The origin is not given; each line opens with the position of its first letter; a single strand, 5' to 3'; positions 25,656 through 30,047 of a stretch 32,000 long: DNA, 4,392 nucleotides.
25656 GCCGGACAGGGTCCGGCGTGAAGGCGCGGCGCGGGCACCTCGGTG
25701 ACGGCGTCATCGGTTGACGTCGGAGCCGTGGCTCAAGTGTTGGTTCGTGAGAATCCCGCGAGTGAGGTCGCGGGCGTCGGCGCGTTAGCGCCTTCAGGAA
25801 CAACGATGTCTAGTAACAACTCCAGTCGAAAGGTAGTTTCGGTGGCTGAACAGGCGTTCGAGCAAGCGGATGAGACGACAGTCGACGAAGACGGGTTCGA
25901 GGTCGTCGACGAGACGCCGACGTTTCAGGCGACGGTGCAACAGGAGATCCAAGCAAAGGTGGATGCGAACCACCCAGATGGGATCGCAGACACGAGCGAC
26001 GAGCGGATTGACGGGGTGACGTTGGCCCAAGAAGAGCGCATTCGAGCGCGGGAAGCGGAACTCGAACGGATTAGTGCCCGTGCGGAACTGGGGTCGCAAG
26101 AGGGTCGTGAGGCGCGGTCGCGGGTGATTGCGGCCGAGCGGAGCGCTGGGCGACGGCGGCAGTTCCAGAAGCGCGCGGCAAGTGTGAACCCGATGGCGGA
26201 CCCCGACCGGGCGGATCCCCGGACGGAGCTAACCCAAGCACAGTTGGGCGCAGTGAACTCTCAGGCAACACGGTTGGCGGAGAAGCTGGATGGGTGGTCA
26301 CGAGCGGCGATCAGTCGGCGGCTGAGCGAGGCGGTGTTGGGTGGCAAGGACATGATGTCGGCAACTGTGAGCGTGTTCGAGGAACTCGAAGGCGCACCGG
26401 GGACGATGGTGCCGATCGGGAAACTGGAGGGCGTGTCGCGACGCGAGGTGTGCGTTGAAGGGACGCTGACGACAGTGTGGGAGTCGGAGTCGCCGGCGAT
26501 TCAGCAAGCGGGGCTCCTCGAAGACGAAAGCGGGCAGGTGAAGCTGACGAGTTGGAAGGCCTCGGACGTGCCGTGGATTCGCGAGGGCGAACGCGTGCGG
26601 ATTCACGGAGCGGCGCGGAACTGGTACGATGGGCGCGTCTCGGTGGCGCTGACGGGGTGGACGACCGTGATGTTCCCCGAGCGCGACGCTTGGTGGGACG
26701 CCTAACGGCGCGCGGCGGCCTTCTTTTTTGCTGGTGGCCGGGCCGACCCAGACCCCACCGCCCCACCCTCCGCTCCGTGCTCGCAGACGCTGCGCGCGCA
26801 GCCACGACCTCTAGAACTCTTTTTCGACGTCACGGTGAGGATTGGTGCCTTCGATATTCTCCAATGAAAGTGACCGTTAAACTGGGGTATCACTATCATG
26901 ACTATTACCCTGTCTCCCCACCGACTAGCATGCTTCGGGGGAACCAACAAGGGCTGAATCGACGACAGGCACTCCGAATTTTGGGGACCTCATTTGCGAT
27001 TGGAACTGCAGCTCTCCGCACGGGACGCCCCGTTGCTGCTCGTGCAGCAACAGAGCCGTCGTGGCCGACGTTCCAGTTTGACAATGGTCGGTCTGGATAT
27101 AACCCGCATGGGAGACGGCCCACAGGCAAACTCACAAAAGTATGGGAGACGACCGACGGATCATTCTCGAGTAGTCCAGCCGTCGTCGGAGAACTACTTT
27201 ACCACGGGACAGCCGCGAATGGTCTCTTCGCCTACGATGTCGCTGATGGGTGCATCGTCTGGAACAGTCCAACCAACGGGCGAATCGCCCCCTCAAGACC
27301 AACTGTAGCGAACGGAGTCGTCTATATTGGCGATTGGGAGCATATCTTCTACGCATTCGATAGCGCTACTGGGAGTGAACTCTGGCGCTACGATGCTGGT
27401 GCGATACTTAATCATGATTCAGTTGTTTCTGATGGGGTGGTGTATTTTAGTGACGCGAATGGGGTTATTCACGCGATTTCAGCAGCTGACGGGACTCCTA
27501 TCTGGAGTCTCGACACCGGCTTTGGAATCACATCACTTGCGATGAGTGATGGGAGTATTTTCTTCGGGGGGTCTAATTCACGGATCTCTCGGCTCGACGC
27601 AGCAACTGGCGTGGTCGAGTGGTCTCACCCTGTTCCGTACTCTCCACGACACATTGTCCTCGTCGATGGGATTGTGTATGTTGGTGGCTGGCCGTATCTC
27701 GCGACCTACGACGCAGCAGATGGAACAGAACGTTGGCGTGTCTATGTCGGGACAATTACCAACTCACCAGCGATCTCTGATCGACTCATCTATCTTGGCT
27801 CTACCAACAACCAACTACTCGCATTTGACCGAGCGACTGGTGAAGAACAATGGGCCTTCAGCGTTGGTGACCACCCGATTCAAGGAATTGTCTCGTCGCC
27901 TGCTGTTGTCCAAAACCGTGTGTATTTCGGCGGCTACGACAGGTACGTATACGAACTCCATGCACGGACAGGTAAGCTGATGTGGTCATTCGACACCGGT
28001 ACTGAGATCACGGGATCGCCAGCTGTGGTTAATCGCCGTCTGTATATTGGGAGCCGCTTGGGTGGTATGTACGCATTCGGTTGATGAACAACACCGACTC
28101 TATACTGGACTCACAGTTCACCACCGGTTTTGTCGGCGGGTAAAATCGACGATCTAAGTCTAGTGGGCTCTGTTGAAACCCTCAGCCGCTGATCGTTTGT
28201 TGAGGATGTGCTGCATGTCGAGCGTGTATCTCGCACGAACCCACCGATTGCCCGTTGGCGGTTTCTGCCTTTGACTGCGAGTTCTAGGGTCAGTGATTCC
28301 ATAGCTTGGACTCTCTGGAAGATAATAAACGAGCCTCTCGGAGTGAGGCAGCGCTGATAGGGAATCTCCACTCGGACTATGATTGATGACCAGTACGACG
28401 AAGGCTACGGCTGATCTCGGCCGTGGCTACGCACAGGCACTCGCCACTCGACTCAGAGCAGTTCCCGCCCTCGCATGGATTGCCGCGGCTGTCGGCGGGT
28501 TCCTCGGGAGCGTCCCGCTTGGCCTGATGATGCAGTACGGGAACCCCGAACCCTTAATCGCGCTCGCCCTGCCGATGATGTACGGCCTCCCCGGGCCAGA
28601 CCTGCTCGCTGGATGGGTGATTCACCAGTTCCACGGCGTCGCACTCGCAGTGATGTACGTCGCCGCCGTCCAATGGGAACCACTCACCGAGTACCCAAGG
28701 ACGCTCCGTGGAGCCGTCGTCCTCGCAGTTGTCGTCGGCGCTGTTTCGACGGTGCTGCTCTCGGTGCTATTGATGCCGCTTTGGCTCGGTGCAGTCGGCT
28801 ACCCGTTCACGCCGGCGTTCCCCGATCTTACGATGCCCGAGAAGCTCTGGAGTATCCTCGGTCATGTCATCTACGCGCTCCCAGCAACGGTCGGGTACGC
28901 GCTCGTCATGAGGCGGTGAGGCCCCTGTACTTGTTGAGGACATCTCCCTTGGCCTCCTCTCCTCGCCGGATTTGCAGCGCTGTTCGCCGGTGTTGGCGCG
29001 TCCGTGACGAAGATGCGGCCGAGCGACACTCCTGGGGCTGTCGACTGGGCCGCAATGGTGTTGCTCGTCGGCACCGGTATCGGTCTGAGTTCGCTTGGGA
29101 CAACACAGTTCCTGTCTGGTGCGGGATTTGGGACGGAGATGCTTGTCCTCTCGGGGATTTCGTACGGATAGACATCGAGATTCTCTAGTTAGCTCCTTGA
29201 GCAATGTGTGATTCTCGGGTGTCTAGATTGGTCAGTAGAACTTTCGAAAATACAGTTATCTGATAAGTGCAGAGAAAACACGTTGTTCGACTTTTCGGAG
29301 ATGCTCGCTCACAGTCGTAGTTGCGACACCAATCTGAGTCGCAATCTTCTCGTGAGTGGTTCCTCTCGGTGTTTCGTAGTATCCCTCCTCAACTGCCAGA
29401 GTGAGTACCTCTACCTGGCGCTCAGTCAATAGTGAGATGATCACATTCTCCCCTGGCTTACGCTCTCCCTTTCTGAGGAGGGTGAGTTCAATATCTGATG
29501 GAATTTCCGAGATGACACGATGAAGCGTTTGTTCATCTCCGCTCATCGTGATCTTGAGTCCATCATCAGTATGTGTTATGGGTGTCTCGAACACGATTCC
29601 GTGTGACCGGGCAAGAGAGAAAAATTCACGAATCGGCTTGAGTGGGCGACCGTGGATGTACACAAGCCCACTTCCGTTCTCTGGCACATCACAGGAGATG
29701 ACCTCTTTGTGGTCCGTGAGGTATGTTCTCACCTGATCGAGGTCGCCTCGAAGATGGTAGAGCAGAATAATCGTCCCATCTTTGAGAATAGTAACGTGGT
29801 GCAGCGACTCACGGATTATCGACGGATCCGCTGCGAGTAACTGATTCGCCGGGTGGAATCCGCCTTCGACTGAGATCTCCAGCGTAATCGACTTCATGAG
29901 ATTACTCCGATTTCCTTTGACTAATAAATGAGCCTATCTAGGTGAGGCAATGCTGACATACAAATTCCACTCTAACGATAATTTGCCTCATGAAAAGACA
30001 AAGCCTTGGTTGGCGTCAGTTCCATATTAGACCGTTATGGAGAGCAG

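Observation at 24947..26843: A 1.8 kb cassette of about 80% G+C (0.8 kb ORF-free sequence plus one OB-fold gene) bracketed by imperfect direct repeats, next to an IS end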

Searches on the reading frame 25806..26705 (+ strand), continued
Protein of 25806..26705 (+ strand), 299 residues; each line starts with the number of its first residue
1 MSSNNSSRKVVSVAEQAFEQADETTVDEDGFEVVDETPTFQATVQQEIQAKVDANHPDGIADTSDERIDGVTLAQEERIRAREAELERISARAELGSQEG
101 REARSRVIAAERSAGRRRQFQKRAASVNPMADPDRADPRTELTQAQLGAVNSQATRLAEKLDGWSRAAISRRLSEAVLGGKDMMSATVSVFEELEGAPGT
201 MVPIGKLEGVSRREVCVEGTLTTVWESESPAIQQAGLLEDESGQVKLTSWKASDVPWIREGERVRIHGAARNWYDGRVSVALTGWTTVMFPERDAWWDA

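Call 94: predict_structure(alignment_id=A4)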
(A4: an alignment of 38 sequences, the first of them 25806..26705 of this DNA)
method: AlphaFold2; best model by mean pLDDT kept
length: 299 residues; sequences in the alignment: 38
mean_pLDDT: 78.0   pTM: 0.49
mean pLDDT of the five models: 78.0, 77.8, 76.4, 76.2, 74.6
residues with pLDDT >= 90: 108; 70-90: 113; 50-70: 35; < 50: 43
segments of 3 or more residues with pLDDT < 50: 1-27, 59-69
pLDDT, mean of each block of 10 residues (from residue 1): 38 41 48 53 74 58 45 80 87 69 85 88 74 78 93 91 85 91 92 84 89 90 91 94 93 91 93 91 91 60
secondary structure, 60 per line:
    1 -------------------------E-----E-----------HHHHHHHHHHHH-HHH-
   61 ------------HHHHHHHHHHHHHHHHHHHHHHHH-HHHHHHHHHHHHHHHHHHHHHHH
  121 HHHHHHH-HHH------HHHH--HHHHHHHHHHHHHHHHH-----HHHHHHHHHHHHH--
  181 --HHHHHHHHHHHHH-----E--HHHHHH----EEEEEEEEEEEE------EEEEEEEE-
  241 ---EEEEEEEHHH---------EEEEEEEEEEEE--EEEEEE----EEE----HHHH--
elements in order: H44-55 H73-96 H98-127 H138-141 H144-160 H166-178 H183-195 H204-209 E214-225 E232-239 E244-250 E263-274 E277-282 E287-289 H294-297

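Call 98: fold_search(model_id=the predicted structure, library=pdb)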
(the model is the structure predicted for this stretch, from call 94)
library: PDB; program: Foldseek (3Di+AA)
matches with E <= 10: 969; with E <= 0.001: 78
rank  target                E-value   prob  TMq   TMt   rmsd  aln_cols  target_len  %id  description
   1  2ken_MODEL_1_A        1.3e-08  1.00  0.28  0.73   2.4        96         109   22  Solution NMR structure of the OB domain (residues 67-166) of MM0293 from Methanosarcina mazei. Northeast Struc (released 2009-02-10)
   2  2k75_MODEL_1_A        1.5e-06  1.00  0.25  0.65   3.0        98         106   20  Solution NMR structure of the OB domain of Ta0387 from Thermoplasma acidophilum. Northeast Structural Genomics (released 2008-08-19)
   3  4gop_B                1.7e-05  1.00  0.23  0.51   4.6        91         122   19  Structure and Conformational Change of a Replication Protein A Heterotrimer Bound to ssDNA (released 2012-11-28)
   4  1o7i_A                2.6e-05  1.00  0.27  0.67   3.8       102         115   24  Crystal structure of a single stranded DNA binding protein (released 2003-06-25)
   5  3u58_C                3.0e-05  1.00  0.29  0.40   4.1       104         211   14  Crystal Structure of the Tetrahymena telomerase processivity factor Teb1 AB (released 2011-12-28)
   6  5z7d_A                3.8e-05  1.00  0.27  0.21   4.0       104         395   12  p204HINab-dsDNA complex structure (released 2019-01-30)
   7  3u58_B                5.1e-05  1.00  0.26  0.37   3.6       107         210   12  Crystal Structure of the Tetrahymena telomerase processivity factor Teb1 AB (released 2011-12-28)
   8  3u4z_A                5.4e-05  1.00  0.28  0.71   2.0        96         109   11  Crystal Structure of the Tetrahymena telomerase processivity factor Teb1 OB-B (released 2011-12-14)
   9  8idx_A                6.4e-05  1.00  0.25  0.36   4.9       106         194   11  Structure of p205 HIN (released 2024-02-14)
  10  8sh1_A                8.6e-05  1.00  0.25  0.26   3.8       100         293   12  Structure of human POT1 DNA binding domain bound to a 5'-phosphorylated junction of a telomeric double-stranded DNA du (released 2023-08-30)
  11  8aa9_B                1.0e-04  1.00  0.26  0.43  10.0       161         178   16  Crystal structure of the Rpa1 AROD-OB-1 domains (released 2023-05-03)
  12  8c5z_A                1.1e-04  1.00  0.25  0.22  11.1       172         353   17  RPA tetrameric supercomplex with AROD-OB-1 (released 2023-05-10)
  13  8aa9_A                1.3e-04  1.00  0.27  0.43  10.2       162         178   17  Crystal structure of the Rpa1 AROD-OB-1 domains (released 2023-05-03)
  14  4l5q                  1.4e-04  1.00  0.27  0.40   3.5       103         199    7  Crystal structure of p202 HIN1 (released 2013-07-31)
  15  8i6k_A                1.4e-04  1.00  0.26  0.40   4.3       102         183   12  Structure of hMNDA HIN with dsDNA (released 2023-07-19)
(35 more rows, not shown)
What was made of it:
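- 25806..26705 (+): Gene for a 299-aa Rfa5/Rfa6-type protein. It has a disordered acidic N-terminus, a helical region at about residues 73-195, and a C-terminal OB fold at about 214-290. AlphaFold2 model with mean pLDDT 78; Foldseek matches to RPA, SSB, Teb1 and POT1 OB folds (calls 94, 98).
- On Rfa5/Rfa6-type plasmid RPA/SSB homologues (haloarchaea): Foldseek match to 2ken at 1.3e-8 with TM-score 0.73 on the target (call 98).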

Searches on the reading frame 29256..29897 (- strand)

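Call 70: search_protein_families(library=pfam, proteins=[window:29256-29897:-], max_evalue=0.00001)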
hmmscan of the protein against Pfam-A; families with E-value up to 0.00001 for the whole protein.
window:29256-29897:- (213 aa): 2 families
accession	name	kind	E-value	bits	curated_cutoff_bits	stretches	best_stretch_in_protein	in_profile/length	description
PF24278.2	HVO_0513_N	-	7.9e-41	139.2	29.8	1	15-145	1-133/134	HVO_0513, N-terminal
PF04967.18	HTH_10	-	1.5e-19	70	23.1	1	157-208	1-52/53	HTH DNA binding domain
